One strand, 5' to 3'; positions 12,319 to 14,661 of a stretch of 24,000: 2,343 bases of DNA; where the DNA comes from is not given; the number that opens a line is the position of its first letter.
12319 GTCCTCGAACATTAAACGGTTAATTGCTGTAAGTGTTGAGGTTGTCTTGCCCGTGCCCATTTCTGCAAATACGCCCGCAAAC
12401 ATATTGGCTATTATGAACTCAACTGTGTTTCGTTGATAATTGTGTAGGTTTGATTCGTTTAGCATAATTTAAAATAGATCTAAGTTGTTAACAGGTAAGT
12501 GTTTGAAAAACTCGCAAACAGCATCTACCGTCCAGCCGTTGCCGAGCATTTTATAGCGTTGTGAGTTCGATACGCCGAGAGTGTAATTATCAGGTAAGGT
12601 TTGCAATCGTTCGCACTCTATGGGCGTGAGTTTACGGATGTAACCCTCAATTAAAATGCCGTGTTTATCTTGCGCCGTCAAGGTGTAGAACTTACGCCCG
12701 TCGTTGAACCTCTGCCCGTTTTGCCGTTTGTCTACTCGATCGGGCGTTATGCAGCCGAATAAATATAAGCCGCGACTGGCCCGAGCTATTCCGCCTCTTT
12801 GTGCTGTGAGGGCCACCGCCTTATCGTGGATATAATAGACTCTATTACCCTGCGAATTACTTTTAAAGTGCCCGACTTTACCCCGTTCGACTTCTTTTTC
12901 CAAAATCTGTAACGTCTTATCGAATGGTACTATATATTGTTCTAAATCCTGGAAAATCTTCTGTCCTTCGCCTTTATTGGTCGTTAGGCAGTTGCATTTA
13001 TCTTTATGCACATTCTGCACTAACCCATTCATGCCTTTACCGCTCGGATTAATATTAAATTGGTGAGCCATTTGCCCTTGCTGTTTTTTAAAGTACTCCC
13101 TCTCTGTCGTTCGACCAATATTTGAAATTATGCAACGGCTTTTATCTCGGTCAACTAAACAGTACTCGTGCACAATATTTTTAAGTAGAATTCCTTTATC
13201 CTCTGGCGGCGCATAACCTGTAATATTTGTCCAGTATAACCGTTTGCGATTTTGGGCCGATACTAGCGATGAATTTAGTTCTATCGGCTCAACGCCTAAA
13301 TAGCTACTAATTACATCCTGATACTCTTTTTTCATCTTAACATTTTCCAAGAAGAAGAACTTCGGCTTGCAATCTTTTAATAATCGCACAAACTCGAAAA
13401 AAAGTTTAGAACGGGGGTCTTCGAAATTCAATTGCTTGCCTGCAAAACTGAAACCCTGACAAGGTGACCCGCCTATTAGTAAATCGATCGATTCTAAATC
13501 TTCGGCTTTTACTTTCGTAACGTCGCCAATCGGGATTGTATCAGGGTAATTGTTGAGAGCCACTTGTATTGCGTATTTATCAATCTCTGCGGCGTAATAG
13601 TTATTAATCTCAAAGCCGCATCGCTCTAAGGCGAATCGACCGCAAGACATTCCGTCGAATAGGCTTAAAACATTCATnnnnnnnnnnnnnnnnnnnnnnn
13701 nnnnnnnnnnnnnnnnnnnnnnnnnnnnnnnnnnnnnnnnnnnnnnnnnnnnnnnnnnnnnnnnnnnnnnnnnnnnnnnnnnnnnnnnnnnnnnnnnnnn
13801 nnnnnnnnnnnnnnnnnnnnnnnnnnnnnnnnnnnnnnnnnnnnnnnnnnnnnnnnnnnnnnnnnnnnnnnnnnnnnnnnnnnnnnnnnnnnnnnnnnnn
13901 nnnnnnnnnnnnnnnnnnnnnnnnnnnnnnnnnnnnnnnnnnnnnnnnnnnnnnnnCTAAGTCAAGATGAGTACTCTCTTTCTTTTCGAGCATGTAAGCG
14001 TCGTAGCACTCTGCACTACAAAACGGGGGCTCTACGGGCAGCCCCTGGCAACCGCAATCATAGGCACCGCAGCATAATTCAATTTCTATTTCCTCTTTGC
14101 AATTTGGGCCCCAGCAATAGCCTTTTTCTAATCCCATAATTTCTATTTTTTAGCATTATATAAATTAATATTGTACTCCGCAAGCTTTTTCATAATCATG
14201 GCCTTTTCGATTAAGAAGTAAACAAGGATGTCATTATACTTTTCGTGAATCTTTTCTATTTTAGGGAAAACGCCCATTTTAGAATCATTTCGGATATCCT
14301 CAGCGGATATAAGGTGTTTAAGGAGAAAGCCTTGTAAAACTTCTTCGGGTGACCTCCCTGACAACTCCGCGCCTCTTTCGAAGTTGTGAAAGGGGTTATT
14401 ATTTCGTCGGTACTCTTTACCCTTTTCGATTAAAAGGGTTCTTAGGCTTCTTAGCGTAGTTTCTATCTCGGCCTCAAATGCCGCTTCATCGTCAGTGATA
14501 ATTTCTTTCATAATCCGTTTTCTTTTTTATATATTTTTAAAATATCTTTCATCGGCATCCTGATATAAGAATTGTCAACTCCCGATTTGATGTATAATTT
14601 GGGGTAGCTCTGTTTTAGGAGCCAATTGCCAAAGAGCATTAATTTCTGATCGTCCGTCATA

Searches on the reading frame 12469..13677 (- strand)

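Call 8: search_protein_families(library=phrogs, proteins=[window:12469-13677:-], max_evalue=0.001)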
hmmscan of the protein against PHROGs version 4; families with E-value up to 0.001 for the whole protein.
window:12469-13677:- (402 aa): 11 families
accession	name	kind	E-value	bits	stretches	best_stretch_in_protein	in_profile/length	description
phrog_116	-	other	1.5e-72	246.1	1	1-393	208-488/779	DNA methyltransferase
phrog_363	-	other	1.1e-33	117.8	1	1-118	54-170/327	DNA methyltransferase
phrog_17284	-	unknown function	1.2e-29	104.3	2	269-394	87-210/245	-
phrog_8411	-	unknown function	3.6e-15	57.3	1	301-343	64-107/206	-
phrog_16528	-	other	8.5e-15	55.9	1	340-389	163-212/236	DNA methyltransferase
phrog_26324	-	other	1.2e-14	55.8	1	205-387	11-196/210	DNA methyltransferase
phrog_16427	-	other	1.1e-10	42.6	1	334-388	102-162/235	DNA methyltransferase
phrog_864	-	DNA, RNA and nucleotide metabolism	2.7e-07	30.4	1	58-114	690-746/1064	DNA primase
phrog_13621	-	unknown function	2.4e-05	25.2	1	341-385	48-99/121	-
phrog_5999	-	other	3.1e-05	25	1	36-96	37-103/109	DNA methyltransferase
phrog_29583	-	other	6e-05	23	1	63-114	78-129/468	DNA methyltransferase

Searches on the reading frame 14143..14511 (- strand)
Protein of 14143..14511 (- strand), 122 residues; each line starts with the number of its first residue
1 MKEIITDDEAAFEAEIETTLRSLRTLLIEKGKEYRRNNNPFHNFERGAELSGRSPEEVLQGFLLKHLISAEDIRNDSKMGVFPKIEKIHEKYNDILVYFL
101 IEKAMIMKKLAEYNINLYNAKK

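Call 7: search_protein_families(library=phrogs, proteins=[window:14143-14511:-], max_evalue=0.001)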
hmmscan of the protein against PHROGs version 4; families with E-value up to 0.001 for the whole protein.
window:14143-14511:- (122 aa): 1 family
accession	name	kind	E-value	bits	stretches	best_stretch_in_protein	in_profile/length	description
phrog_6802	-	unknown function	4.9e-27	95.6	1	9-111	3-103/122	-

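Call 24: search_protein_families(library=pfam, proteins=[window:14143-14511:-], max_evalue=0.01)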
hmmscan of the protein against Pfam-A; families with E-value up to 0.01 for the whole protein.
window:14143-14511:- (122 aa): 0 families
